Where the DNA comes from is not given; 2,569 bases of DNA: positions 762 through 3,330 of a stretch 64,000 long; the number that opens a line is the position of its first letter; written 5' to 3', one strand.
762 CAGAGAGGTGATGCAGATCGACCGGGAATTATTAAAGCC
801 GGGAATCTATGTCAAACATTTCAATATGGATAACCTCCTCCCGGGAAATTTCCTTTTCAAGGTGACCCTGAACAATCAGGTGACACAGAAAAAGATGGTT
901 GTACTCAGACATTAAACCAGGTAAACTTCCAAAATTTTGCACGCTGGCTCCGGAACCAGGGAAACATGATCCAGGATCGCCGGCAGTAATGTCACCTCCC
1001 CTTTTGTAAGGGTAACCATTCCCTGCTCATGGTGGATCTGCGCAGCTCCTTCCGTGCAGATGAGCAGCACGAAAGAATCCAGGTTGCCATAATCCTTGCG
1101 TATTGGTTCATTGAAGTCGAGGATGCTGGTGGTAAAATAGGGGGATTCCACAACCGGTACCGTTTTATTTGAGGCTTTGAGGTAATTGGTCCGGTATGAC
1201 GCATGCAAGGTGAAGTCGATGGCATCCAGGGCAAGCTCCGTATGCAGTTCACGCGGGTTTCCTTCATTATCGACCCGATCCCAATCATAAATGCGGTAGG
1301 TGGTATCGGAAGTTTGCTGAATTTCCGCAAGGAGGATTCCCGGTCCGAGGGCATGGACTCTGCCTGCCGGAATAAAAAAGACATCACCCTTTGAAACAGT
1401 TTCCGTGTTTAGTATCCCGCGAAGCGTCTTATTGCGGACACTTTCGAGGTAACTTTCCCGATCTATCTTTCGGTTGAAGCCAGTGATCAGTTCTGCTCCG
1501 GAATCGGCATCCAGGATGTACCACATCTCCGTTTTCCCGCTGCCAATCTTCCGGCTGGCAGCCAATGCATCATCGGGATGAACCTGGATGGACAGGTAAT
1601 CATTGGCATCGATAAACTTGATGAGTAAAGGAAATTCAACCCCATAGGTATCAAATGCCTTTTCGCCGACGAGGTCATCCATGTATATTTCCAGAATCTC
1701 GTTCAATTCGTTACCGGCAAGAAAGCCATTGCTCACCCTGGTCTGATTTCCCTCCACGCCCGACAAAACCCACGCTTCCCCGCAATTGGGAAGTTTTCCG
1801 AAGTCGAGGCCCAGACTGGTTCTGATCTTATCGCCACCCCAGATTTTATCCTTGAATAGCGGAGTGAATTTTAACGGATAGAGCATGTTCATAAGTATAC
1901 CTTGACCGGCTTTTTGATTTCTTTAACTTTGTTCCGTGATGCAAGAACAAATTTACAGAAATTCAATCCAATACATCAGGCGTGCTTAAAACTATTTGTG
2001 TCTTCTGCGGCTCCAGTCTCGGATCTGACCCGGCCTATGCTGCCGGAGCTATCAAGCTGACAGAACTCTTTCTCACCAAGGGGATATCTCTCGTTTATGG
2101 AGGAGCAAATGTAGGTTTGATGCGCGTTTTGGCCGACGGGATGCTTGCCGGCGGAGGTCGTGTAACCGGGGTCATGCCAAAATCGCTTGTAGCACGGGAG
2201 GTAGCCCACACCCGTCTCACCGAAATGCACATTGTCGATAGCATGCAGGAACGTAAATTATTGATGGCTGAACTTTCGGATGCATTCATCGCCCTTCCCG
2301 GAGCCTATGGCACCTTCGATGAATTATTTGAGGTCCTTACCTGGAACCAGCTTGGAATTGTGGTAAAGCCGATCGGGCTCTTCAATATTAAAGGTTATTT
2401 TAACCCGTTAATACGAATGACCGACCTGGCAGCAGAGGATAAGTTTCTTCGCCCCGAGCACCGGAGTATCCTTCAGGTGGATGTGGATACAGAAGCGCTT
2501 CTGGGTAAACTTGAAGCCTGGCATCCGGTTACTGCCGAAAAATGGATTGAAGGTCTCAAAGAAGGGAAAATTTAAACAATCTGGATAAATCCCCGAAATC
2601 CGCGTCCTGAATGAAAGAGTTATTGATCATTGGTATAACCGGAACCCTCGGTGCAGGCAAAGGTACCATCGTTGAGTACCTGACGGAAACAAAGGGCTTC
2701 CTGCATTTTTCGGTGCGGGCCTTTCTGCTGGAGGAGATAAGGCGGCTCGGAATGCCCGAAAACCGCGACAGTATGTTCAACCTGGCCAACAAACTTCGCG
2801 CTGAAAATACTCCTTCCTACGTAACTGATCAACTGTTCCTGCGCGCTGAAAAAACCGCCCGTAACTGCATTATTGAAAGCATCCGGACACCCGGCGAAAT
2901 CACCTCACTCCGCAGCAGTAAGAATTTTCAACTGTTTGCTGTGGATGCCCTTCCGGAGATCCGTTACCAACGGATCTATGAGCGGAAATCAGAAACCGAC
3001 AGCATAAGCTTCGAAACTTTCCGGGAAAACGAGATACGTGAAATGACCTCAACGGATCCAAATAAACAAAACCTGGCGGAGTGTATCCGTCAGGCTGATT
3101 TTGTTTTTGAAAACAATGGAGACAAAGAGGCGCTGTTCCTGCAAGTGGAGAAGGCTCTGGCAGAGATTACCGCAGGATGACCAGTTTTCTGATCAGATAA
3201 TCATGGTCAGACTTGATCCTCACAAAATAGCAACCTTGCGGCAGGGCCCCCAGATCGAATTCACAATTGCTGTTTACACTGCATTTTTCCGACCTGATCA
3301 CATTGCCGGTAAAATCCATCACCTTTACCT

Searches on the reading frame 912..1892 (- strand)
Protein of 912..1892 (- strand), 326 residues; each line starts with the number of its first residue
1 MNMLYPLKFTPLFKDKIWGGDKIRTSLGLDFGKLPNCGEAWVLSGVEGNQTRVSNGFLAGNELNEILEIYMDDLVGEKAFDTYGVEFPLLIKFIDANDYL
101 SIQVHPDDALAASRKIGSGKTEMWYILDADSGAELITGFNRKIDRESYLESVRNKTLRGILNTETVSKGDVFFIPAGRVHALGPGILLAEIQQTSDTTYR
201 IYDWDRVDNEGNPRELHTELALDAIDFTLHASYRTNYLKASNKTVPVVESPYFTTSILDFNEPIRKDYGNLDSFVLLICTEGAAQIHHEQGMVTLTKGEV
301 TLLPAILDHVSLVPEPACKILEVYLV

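Call 39: search_protein_families(library=pfam, proteins=[window:912-1892:-], max_evalue=0.001)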
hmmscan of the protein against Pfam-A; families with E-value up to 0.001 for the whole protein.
window:912-1892:- (326 aa): 3 families
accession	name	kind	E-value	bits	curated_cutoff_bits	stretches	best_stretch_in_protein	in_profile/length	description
PF20511.4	PMI_typeI_cat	-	7.1e-10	39.6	22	1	8-113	3-109/143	Phosphomannose isomerase type I, catalytic domain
PF21621.3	MPI_cupin_dom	-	2.2e-09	37.6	27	1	248-312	6-68/79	Mannose-6-phosphate isomerase, cupin domain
PF02311.25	AraC_binding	-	1.5e-05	25.2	21.1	0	270-305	20-55/135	AraC-like ligand binding domain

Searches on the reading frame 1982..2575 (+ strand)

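Call 39: search_protein_families(library=pfam, proteins=[window:1982-2575:+], max_evalue=0.001)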
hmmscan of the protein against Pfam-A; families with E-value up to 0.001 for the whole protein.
window:1982-2575:+ (197 aa): 2 families
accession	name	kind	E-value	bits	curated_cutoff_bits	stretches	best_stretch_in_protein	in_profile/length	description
PF03641.19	Lysine_decarbox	-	4.1e-39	134.2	27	1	47-175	1-129/131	Possible lysine decarboxylase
PF18306.6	LDcluster4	-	1.3e-11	44.8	26.3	1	10-128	8-123/151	SLOG cluster4 family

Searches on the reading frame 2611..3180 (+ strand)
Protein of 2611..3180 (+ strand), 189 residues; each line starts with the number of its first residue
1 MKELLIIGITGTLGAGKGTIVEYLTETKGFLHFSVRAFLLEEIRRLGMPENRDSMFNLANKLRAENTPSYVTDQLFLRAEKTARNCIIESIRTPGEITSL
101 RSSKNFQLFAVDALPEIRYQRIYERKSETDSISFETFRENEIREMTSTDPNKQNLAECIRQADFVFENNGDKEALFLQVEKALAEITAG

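Call 39: search_protein_families(library=pfam, proteins=[window:2611-3180:+], max_evalue=0.001)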
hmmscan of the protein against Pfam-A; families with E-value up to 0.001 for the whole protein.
window:2611-3180:+ (189 aa): 2 families
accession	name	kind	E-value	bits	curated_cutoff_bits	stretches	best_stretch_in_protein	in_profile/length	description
PF13238.12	AAA_18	-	1.7e-09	38.7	29.4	1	7-139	1-120/128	AAA domain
PF13207.12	AAA_17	-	1.8e-07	32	27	1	10-137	1-135/136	AAA domain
